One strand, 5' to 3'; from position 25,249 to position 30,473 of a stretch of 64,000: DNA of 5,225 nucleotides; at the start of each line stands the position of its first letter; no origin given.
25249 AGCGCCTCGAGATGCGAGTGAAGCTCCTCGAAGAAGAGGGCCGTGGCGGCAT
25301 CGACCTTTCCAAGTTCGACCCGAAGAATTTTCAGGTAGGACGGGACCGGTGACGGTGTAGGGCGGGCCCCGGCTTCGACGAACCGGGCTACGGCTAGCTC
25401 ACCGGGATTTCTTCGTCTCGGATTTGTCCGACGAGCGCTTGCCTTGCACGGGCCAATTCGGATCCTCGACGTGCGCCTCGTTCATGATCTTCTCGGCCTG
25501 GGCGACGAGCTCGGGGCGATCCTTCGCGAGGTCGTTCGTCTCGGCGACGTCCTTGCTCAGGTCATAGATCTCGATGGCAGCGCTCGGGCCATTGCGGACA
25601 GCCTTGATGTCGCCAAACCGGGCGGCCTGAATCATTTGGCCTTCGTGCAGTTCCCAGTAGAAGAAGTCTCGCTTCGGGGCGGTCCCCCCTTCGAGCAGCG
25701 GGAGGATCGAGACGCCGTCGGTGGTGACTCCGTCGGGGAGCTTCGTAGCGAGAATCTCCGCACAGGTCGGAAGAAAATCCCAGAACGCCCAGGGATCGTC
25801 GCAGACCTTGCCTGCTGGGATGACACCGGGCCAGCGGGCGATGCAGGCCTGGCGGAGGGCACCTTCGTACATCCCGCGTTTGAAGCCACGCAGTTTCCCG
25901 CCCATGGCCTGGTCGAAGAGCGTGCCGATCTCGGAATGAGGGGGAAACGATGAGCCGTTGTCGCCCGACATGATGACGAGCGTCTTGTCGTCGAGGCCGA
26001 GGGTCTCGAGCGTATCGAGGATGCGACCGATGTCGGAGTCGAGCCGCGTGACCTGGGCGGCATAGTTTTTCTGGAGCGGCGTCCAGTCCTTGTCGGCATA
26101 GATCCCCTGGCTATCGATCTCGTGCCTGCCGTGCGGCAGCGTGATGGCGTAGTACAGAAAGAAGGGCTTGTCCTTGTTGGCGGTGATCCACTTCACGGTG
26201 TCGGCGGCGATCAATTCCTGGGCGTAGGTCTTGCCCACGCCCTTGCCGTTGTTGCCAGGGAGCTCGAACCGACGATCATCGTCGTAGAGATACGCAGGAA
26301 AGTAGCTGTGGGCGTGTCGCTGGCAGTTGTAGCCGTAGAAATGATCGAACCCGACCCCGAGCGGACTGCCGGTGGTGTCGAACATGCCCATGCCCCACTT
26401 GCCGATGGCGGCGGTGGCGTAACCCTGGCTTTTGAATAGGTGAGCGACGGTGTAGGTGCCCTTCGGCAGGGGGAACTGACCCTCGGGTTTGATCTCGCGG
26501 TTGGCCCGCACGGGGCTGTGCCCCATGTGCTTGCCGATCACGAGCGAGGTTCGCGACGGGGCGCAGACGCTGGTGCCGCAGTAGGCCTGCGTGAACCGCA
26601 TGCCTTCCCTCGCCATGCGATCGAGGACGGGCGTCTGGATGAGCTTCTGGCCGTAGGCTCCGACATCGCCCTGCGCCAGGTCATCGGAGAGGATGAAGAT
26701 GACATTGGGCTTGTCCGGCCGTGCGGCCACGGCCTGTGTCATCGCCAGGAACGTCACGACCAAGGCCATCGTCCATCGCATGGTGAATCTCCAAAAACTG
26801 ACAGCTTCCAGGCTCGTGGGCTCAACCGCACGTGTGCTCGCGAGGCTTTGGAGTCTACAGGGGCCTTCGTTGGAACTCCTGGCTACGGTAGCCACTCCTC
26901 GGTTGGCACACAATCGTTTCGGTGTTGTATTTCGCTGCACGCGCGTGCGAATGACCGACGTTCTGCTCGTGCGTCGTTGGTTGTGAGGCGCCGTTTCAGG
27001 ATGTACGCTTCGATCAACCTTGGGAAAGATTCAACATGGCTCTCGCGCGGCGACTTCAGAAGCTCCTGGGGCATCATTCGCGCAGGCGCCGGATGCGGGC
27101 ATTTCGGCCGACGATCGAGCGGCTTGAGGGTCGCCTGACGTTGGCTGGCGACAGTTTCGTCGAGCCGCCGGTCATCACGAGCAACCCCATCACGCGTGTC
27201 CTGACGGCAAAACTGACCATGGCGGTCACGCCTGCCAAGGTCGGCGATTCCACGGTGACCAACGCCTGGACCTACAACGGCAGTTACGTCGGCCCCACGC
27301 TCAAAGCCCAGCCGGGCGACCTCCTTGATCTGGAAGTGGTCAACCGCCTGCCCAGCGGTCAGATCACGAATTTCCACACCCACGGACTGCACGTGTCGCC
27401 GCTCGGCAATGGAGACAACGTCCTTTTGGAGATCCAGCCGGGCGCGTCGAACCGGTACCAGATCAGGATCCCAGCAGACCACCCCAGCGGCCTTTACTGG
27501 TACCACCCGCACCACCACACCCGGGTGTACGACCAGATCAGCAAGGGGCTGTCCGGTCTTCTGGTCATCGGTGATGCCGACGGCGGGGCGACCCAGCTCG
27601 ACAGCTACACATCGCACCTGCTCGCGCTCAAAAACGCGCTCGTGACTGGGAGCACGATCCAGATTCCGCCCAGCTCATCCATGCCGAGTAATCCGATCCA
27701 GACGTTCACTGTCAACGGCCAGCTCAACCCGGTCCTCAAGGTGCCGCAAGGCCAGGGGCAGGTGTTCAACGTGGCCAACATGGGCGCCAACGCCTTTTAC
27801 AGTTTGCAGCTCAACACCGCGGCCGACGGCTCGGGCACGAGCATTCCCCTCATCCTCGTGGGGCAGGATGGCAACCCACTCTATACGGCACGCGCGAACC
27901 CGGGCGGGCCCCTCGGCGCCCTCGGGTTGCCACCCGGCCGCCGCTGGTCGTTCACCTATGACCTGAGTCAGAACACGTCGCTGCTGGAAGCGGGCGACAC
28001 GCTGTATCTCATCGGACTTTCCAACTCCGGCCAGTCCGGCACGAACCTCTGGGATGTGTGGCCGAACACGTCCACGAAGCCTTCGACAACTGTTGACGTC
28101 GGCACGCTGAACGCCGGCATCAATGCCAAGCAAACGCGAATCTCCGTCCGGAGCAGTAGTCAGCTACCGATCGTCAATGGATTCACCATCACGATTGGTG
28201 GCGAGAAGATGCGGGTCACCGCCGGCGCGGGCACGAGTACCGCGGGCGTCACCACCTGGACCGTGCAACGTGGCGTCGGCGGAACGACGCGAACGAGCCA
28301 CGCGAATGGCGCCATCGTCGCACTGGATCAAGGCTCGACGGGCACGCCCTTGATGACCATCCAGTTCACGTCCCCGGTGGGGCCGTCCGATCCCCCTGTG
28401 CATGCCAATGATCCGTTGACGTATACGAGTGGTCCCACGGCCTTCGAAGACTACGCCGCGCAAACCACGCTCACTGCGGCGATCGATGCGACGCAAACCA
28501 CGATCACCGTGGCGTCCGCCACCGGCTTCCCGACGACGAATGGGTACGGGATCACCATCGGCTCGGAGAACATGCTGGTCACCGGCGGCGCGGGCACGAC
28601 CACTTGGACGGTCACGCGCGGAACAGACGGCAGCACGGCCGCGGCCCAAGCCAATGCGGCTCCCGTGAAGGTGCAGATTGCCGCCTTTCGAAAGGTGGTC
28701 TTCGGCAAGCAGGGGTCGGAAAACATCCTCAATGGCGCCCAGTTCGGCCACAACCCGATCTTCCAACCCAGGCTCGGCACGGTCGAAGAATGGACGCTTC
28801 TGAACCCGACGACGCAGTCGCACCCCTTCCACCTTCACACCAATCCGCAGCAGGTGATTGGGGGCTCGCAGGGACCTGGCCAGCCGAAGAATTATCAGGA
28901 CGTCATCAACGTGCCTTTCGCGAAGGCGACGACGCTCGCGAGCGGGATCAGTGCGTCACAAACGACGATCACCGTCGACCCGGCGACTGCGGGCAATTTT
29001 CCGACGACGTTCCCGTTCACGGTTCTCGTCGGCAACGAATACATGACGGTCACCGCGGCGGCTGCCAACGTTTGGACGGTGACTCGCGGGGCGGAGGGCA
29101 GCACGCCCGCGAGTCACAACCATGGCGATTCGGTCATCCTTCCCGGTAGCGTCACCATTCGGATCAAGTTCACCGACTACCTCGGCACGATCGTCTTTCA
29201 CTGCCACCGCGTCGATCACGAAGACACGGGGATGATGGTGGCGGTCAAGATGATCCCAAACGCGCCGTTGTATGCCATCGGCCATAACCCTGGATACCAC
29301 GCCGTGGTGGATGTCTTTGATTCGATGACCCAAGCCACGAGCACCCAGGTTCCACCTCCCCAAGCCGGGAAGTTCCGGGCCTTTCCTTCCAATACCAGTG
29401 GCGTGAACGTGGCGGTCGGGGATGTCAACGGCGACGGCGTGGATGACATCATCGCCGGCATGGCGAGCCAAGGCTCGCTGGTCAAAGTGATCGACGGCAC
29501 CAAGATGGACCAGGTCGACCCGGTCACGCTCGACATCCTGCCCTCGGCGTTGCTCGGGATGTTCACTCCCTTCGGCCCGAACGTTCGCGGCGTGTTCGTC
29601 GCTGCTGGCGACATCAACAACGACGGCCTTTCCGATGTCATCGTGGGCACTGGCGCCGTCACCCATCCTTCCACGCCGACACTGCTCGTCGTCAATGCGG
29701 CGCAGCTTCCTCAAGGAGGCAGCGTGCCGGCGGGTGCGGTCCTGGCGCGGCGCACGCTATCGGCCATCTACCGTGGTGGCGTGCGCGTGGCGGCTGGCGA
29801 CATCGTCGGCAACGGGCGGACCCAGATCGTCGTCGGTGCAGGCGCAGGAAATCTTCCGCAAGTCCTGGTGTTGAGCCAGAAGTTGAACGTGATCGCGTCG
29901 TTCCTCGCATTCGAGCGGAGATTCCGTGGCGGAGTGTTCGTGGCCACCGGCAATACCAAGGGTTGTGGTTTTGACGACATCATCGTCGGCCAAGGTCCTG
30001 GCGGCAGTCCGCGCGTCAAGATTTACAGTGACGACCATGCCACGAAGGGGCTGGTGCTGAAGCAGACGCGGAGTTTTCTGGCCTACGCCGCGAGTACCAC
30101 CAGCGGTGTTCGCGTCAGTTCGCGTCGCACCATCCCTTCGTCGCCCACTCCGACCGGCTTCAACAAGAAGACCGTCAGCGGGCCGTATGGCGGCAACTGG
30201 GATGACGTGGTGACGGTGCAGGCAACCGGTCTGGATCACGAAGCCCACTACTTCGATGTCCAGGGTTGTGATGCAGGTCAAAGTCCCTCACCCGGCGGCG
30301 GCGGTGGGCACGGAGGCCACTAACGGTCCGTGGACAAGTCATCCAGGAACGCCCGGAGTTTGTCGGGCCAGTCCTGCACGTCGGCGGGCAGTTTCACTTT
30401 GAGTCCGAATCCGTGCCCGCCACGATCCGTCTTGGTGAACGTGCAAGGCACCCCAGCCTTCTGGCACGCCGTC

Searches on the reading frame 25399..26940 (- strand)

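Call 29: search_protein_families(library=pfam, proteins=[window:25399-26940:-], max_evalue=0.001)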
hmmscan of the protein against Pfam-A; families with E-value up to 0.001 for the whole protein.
window:25399-26940:- (513 aa): 3 families
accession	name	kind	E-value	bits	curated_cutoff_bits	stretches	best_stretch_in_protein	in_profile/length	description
PF00884.28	Sulfatase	-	2.1e-48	165.6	25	1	78-395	1-297/301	Sulfatase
PF16347.10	SGSH_C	-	5.5e-08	33.5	29.3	1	354-475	8-135/154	N-sulphoglucosamine sulphohydrolase, C-terminal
PF01663.27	Phosphodiest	-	4.7e-05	23.6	23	1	83-329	4-220/342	Type I phosphodiesterase / nucleotide pyrophosphatase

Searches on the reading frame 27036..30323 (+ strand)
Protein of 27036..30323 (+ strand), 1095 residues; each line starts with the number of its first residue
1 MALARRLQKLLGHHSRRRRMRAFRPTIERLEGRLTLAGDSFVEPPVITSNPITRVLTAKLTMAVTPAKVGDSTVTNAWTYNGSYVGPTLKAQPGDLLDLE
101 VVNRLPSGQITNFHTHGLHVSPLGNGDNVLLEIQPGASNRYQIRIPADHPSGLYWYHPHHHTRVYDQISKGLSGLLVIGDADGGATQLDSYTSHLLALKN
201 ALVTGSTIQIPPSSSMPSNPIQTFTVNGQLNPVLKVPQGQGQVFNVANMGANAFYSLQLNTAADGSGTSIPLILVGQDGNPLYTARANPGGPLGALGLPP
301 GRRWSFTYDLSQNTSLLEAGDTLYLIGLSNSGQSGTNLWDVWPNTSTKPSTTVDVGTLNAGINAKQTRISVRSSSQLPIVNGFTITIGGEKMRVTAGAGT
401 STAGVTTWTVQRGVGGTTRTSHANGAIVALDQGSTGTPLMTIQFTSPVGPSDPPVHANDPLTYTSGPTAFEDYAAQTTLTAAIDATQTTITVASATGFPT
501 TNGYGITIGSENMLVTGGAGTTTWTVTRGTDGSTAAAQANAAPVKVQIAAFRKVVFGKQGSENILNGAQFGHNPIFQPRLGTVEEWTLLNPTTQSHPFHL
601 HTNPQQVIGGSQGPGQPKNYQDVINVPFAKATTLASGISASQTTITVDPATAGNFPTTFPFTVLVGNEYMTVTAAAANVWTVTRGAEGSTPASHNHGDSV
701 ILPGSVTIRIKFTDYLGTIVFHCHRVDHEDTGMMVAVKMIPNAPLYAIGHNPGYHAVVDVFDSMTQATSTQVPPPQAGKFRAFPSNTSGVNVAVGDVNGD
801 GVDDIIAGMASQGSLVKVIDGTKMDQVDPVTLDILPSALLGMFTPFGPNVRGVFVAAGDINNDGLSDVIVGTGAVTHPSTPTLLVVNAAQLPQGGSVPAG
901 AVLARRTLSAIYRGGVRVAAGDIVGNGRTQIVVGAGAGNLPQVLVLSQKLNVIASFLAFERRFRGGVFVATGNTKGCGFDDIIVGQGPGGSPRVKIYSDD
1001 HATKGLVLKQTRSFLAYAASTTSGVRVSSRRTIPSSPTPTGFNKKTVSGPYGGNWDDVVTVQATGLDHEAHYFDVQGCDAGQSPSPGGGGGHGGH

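Call 29: search_protein_families(library=pfam, proteins=[window:27036-30323:+], max_evalue=0.001)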
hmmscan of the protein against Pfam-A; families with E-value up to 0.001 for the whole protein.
window:27036-30323:+ (1095 aa): 4 families
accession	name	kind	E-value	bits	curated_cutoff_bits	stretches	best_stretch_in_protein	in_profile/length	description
PF07732.21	Cu-oxidase_3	-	6.4e-20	71.8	21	1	67-181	7-117/119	Multicopper oxidase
PF07731.20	Cu-oxidase_2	-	4.6e-16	59.3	20.4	2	562-648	23-106/137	Multicopper oxidase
PF01839.29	FG-GAP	-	1.5e-08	34.8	22.1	2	852-874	2-24/37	FG-GAP repeat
PF13517.12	FG-GAP_3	-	7.2e-08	33.4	26.9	0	782-806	36-60/61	FG-GAP-like repeat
